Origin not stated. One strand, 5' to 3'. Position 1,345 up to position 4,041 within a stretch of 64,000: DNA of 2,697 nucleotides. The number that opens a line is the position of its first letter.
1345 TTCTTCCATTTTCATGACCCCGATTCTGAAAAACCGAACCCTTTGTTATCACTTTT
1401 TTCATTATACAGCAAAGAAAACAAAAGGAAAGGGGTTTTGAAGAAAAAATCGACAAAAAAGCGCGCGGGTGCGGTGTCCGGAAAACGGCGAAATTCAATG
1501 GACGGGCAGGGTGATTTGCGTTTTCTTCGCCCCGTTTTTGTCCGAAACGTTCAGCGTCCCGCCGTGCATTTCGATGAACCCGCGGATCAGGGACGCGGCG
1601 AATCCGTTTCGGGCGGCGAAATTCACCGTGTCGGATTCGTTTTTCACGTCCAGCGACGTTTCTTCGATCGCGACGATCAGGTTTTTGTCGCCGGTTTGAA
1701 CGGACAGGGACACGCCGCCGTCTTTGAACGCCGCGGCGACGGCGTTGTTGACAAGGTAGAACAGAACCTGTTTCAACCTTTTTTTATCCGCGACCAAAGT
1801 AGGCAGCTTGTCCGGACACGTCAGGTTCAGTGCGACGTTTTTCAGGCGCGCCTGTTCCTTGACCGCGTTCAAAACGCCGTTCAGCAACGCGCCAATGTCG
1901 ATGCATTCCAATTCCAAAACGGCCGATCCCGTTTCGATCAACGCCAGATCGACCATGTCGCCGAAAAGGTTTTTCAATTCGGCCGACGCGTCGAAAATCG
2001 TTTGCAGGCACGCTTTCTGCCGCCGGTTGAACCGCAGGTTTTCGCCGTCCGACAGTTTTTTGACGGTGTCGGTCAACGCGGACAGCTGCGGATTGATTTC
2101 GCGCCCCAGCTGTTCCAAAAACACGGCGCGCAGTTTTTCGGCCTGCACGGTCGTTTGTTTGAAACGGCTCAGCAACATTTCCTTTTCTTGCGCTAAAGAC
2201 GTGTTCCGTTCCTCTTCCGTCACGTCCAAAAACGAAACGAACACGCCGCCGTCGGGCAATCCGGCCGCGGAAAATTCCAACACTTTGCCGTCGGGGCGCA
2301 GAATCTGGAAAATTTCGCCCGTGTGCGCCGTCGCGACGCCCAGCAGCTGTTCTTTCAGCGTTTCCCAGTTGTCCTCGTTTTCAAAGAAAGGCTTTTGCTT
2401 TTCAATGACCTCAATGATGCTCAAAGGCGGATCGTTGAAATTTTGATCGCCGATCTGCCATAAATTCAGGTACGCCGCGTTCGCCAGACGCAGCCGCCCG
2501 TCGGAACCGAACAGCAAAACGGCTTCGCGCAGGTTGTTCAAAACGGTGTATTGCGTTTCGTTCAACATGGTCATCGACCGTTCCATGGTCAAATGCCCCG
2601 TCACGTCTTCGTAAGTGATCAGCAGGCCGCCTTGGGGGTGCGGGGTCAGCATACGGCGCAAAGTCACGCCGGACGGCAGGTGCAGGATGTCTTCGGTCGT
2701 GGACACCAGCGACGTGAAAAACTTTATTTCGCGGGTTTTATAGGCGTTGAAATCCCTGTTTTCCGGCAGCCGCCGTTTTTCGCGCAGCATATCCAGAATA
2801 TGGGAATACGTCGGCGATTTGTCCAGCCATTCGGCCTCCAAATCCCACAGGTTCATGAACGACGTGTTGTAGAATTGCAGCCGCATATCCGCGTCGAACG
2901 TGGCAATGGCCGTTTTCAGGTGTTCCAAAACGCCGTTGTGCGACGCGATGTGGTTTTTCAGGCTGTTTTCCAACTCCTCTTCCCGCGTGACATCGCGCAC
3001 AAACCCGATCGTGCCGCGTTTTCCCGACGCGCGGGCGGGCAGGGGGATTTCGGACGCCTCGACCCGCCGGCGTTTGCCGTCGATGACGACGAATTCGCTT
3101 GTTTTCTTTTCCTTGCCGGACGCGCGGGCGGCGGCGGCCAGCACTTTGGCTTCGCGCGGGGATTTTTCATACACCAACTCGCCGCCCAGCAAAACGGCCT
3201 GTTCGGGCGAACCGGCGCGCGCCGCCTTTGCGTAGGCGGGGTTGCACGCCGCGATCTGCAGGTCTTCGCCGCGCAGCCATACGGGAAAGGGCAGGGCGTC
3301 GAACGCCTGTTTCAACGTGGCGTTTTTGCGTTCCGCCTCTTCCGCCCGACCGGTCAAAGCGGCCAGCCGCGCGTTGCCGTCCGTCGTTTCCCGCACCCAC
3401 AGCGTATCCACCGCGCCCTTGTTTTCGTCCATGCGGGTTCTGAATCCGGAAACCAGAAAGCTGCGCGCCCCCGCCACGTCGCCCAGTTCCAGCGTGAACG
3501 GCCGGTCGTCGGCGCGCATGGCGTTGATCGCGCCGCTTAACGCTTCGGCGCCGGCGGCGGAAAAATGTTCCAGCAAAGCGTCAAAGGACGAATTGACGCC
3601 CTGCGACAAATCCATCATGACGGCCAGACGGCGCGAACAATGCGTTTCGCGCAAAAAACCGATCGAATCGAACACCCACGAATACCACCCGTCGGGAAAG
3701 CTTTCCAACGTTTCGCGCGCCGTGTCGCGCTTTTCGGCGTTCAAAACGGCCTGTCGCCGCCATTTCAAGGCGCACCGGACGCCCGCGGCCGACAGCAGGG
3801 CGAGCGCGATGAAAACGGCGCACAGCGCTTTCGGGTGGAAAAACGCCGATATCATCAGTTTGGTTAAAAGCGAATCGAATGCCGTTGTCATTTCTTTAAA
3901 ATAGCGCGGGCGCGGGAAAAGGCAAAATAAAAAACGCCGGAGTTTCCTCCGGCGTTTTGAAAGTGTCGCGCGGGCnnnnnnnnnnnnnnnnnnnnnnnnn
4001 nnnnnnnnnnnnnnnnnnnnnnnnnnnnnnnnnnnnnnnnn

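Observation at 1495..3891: Multi-PAS membrane histidine-kinase-like protein with no histidine in its DHp domain (pseudokinase)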

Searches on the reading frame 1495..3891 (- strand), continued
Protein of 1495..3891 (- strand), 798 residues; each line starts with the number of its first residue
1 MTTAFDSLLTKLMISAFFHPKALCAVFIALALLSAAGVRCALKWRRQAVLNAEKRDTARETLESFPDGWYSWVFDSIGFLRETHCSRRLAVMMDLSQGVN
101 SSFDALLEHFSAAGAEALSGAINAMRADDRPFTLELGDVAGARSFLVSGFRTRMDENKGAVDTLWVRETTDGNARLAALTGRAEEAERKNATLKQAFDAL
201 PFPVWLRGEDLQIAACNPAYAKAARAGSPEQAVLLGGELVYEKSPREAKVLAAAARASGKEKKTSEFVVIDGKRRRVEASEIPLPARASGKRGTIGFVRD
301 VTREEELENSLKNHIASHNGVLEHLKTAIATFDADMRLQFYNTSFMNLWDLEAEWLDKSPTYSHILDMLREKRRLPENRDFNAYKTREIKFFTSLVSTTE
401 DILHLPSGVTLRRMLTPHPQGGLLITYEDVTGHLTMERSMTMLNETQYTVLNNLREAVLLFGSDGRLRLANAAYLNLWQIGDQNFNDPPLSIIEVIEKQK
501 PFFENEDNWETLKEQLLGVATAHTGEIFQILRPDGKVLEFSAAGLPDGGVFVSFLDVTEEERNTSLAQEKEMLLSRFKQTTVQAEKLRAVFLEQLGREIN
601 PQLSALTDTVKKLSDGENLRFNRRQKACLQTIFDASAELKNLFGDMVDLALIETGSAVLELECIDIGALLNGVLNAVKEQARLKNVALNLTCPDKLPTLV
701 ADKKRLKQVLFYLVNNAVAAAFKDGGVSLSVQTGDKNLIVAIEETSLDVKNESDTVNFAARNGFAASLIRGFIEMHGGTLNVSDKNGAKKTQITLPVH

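Call 15: find_related_loci(query=A1, collection=genome_contigs, flank=8000)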
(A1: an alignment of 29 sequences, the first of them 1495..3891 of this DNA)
Query A1 (798 aa) in genome_contigs; peptide patterns used: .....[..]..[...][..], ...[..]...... (x = any residue, [..] = any of these).
599 stretches matched a pattern (row limit reached: there are more); 526 encode a relative of the query (tblastn E <= 1e-3); the best 80 are kept; 79 distinct loci.
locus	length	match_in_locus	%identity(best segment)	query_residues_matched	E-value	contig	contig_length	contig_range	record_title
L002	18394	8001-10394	77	1-798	0e+0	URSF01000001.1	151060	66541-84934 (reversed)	uncultured Rhodospirillaceae bacterium isolate UMGS1296 genome assembly, contig: NODE_27_length_151060_cov_9.893116, who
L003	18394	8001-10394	74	1-798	0e+0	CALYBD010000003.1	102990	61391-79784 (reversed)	MAG: uncultured Alphaproteobacteria bacterium isolate BRZ_CT__bin99 genome assembly, contig: BRZ_CT__NODE_357_length_102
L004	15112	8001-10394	73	1-798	0e+0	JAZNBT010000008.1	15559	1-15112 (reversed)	MAG: Alphaproteobacteria bacterium isolate T1900044741_TS20190207.MAGScoT_cleanbin_000004 SGB_2063_k141_1806286, whole g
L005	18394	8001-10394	72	1-798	0e+0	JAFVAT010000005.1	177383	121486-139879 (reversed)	MAG: Alphaproteobacteria bacterium isolate RGIG5000 Roe_deer_Rumen-5__c680, whole genome shotgun sequence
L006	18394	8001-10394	96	1-798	0e+0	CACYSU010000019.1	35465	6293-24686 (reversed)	MAG: uncultured Rhodospirillales bacterium isolate RUG12246 genome assembly, contig: RUG12246_asm_19, whole genome shotg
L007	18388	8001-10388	69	1-798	0e+0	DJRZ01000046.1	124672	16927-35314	MAG TPA_asm: Alphaproteobacteria bacterium UBA6347 UBA6347_contig_1817, whole genome shotgun sequence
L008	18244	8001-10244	52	4-797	0e+0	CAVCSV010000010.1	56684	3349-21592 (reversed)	Limosilactobacillus gorillae isolate H07622-L1_cleanbin_000006 genome assembly, contig: Spades_H07622-L1_contig_267, who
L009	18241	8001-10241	51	4-797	0e+0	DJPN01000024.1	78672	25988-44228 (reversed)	MAG TPA_asm: Alphaproteobacteria bacterium UBA6411 UBA6411_contig_1409, whole genome shotgun sequence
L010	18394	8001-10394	69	1-798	0e+0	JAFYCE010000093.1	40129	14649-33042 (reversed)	MAG: Alphaproteobacteria bacterium isolate RGIG6957 Sheep_Rumen.Co__c2644279, whole genome shotgun sequence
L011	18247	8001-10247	50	1-797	0e+0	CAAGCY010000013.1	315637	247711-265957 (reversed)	MAG TPA_asm: Alphaproteobacteria bacterium, isolate HGM16787, WGS project CAAGCY010000000 data, contig: SRS476139_58_k11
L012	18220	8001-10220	46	5-795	0e+0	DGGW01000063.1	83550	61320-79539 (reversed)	MAG TPA_asm: Alphaproteobacteria bacterium UBA3864 UBA3864_contig_16347, whole genome shotgun sequence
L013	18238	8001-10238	52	5-797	0e+0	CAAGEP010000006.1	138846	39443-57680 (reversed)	MAG TPA_asm: Alphaproteobacteria bacterium, isolate HGM16788, WGS project CAAGEP010000000 data, contig: SRS476164_70_k11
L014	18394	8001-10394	69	1-798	0e+0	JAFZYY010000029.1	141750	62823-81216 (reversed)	MAG: Alphaproteobacteria bacterium isolate RGIG8225 Water_buffalos_Rumen-5__c2042553, whole genome shotgun sequence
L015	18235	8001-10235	51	4-797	0e+0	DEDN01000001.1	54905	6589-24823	MAG TPA_asm: Alphaproteobacteria bacterium UBA2903 UBA2903_contig_11290, whole genome shotgun sequence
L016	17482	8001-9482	49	62-554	4e-156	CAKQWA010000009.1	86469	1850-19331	MAG: uncultured Alphaproteobacteria bacterium isolate REFINED_METABAT215_TOP10_CONTIGS_1500_ASSEMBLY_K77_MERGED__Hadza_P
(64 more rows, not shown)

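Call 26: predict_structure(alignment_id=A2)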
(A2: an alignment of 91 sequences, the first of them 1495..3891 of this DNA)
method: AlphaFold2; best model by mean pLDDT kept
length: 798 residues; sequences in the alignment: 91
mean_pLDDT: 82.1   pTM: 0.36
mean pLDDT of the five models: 82.1, 81.5, 81.3, 79.2, 76.5
residues with pLDDT >= 90: 246; 70-90: 434; 50-70: 92; < 50: 26
segments of 3 or more residues with pLDDT < 50: 573-578, 748-762
pLDDT, mean of each block of 10 residues (from residue 1): 57 60 79 88 91 90 89 89 92 91 92 92 91 91 91 79 92 87 93 93 91 92 90 86 83 91 89 88 82 89 86 80 83 93 91 92 93 87 93 90 87 91 90 63 73 86 87 88 80 89 79 87 81 86 84 82 53 49 61 72 79 67 77 79 72 60 84 81 82 82 84 81 80 84 67 42 62 81 73 83
secondary structure, 60 per line:
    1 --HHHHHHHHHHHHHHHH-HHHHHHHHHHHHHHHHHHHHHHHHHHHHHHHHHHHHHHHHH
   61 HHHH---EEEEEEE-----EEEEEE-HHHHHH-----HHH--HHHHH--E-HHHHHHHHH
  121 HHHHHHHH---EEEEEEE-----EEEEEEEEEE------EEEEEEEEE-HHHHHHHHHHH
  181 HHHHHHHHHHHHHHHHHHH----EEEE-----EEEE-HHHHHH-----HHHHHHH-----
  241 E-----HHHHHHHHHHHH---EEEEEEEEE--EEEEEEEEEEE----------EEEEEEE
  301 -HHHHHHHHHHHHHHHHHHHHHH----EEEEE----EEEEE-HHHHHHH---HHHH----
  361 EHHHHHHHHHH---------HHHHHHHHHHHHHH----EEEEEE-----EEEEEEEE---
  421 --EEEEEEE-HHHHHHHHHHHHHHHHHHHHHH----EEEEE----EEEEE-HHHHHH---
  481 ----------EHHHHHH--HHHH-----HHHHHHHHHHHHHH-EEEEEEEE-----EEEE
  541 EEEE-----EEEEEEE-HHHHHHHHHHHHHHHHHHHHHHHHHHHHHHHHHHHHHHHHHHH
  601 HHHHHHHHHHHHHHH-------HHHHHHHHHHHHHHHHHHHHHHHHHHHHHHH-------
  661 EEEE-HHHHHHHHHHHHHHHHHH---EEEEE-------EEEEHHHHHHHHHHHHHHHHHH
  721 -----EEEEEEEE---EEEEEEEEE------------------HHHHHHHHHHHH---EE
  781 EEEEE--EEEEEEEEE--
elements in order (helices of 4 or more, strands of 3 or more residues): H3-18 H20-64 E68-74 E80-85 H87-92 H103-107 H112-128 E132-138 E144-153 E160-168 H170-199 E204-207 E213-216 H218-223 H229-235 H247-258 E262-270 E273-283 E294-300 H302-323 E328-332 E337-341 H343-349 H353-356 H362-371 H381-394 E399-404 E410-417 E423-429 H431-452 E457-461 E466-470 H472-477 H492-497 H500-503 H509-522 E524-531 E537-544 E550-556 H558-615 H623-653 E661-664 H666-683 E687-691 E699-702 H703-720 E726-733 E737-745 H764-775 E779-785 E788-796

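Call 31: fold_search(model_id=the predicted structure, library=pdb)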
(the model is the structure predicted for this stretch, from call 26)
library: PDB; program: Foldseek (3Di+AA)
matches with E <= 10: 1244; with E <= 0.001: 407
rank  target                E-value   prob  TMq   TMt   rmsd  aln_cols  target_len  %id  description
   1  9a5d_A                1.6e-20  1.00  0.24  0.29  25.9       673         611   14  Integrative model of WALK-YYCH by crosslinking MS and deep learning (released 2024-09-18)
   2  8isi_A                1.9e-20  1.00  0.20  0.19  53.9       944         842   13  Photochromobilin-free form of Arabidopsis thaliana phytochrome A - apo-AtphyA (released 2023-08-09)
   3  8isj_A                5.0e-20  1.00  0.20  0.19  53.4       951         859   13  Pr conformer of Arabidopsis thaliana phytochrome A - AtphyA-Pr (released 2023-08-09)
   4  8isk_B                1.1e-18  1.00  0.19  0.18  54.4       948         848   12  Pr conformer of Zea mays phytochrome A1 - ZmphyA1-Pr (released 2023-08-09)
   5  8isj_B                1.1e-18  1.00  0.20  0.19  52.6       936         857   14  Pr conformer of Arabidopsis thaliana phytochrome A - AtphyA-Pr (released 2023-08-09)
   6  8isk_A                6.7e-18  1.00  0.19  0.18  53.2       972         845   12  Pr conformer of Zea mays phytochrome A1 - ZmphyA1-Pr (released 2023-08-09)
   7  8isi_B                1.3e-17  1.00  0.20  0.19  53.2       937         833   12  Photochromobilin-free form of Arabidopsis thaliana phytochrome A - apo-AtphyA (released 2023-08-09)
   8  9qq6_A                2.4e-17  1.00  0.18  0.26  24.1       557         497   12  Structure of the Azotobacter vinelandii NifL-NifA complex (released 2025-06-18)
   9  8a6x_B                3.8e-17  1.00  0.16  0.32  19.7       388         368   16  Crystal structure of a chimeric LOV-Histidine kinase SB2F1 (asymmetrical variant, trigonal form with long c axis) (released 2024-01-10)
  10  4gcz_A                5.7e-17  1.00  0.26  0.46  10.0       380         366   16  Structure of a blue-light photoreceptor (released 2013-06-19)
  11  8f5z_B                7.4e-17  1.00  0.20  0.19  53.0       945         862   14  Composite map of CryoEM structure of Arabidopsis thaliana phytochrome A (released 2023-06-28)
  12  8a52_A                4.0e-16  1.00  0.16  0.32  19.6       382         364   15  Crystal structure of a chimeric LOV-Histidine kinase SB2F1 (asymmetrical variant, trigonal form with long c-axis) (released 2023-12-27)
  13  8iff_B                4.4e-16  1.00  0.19  0.17  53.9       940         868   14  Cryo-EM structure of Arabidopsis phytochrome A. (released 2023-08-02)
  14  4gcz_B                4.9e-16  1.00  0.21  0.37  12.3       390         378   17  Structure of a blue-light photoreceptor (released 2013-06-19)
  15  8a7f_B                7.0e-16  1.00  0.16  0.34  19.7       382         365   16  Crystal structure of a chimeric LOV-Histidine kinase SB2F1-I66R mutant (asymmetrical variant, trigonal form with long  (released 2024-01-10)
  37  4q20_B                2.0e-12  1.00  0.17  0.55   9.1       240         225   22  Crystal structure of a C-terminal part of tyrosine kinase (DivL) from Caulobacter crescentus CB15 at 2.50 A resolution (released 2014-04-23)
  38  4q20_A                2.2e-12  1.00  0.19  0.58   8.4       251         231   21  Crystal structure of a C-terminal part of tyrosine kinase (DivL) from Caulobacter crescentus CB15 at 2.50 A resolution (released 2014-04-23)
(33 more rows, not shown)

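Call 43: search_solved_structures(query=A2, max_evalue=0.00001, show_alignments=1)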
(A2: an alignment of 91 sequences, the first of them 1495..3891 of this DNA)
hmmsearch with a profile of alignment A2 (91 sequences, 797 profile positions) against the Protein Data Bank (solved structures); distinct sequences matched with E-value up to 0.00001: 62 (the best 60 are shown).
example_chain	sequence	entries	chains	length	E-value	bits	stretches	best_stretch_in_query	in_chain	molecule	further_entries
4q20_A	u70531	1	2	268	2.7e-43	151.3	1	565-796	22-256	Sensor protein DivL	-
7z8n_A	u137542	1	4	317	1.1e-33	119.6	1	572-794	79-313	Histidine kinase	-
4jas_A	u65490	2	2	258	5.4e-29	104.1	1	574-795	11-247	Histidine kinase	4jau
5uht_A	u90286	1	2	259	1.4e-28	102.7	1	574-795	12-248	Sensor histidine kinase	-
3dge_A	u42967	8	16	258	1.5e-28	102.6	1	574-795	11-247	Sensor protein | Histidine kinase | Sensor histidine kinase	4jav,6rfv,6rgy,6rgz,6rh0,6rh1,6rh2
6rh7_A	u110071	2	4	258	1.5e-28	102.6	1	574-795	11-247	Sensor histidine kinase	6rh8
2c2a_A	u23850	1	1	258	1.6e-28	102.5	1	574-795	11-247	SENSOR HISTIDINE KINASE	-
6azr_A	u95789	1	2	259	2.4e-28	101.9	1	574-795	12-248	Sensor histidine kinase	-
7n0e_B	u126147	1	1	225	2.1e-27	98.8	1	583-794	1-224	Histidine kinase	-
6dk7_A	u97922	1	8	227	3.6e-27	98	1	584-795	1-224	RetS (Regulator of Exopolysaccharide and Type III Secretion)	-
6dk8_A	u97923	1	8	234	4e-27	97.9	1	584-795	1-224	RetS (Regulator of Exopolysaccharide and Type III Secretion)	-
9jfj_A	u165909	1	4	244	1e-26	96.5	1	586-796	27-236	Sensor histidine kinase ZraS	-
3a0r_A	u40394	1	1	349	1.7e-25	92.5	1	551-786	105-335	Sensor protein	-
6paj_A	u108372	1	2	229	2.1e-23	85.6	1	580-795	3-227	Sensor protein SrrB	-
7p8e_A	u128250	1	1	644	5.7e-23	84.1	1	577-732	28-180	Receiver domain of histidine kinase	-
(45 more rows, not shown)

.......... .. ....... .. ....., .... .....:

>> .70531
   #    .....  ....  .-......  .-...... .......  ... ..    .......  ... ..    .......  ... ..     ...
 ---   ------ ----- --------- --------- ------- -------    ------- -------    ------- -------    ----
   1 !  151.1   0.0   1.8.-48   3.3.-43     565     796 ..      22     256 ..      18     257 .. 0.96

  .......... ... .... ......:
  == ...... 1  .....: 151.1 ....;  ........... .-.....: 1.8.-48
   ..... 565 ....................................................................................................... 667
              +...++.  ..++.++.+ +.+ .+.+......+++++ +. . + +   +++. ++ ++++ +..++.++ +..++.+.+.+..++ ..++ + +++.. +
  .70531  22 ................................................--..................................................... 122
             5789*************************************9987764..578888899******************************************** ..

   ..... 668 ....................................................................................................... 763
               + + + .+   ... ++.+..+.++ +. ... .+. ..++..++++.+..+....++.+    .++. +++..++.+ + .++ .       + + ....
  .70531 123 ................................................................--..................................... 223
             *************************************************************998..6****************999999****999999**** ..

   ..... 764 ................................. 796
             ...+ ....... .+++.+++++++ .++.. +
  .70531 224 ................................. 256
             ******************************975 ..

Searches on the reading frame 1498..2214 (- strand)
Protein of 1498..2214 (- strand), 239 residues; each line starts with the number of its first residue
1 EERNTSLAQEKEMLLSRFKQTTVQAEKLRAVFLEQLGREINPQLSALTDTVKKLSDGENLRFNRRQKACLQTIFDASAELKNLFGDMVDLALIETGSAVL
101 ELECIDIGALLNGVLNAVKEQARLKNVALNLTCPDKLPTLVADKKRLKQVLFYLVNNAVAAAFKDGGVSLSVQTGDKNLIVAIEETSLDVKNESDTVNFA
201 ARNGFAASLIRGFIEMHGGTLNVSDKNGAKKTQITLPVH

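Call 27: search_protein_representatives(protein=window:1498-2214:-)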
Query: 239 residues. Proteins with E-value up to 0.001 (for the whole library): 197535; up to 1e-10: 8322; up to 1e-30: 2. The best 150 are listed.
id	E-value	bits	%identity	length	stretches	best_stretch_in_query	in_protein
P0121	2.0e-76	272.6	63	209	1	31-239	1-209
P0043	9.5e-56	205.1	47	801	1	1-238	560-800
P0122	3.0e-30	121.8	28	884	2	28-232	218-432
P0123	1.1e-29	120.0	26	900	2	28-231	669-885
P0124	1.4e-29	119.6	28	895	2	27-229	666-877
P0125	2.9e-29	118.6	29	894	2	27-232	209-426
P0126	2.9e-28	115.3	27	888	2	27-230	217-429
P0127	2.2e-27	112.4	29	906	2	6-237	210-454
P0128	1.0e-26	110.3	23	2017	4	14-232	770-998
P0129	2.7e-26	108.9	35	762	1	20-232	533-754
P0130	2.9e-26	108.8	28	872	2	28-231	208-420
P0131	6.1e-26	107.7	30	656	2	61-232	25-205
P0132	1.4e-25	106.6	28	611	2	14-232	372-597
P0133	2.1e-25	106.0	29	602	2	15-230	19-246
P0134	2.2e-25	105.9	27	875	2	26-229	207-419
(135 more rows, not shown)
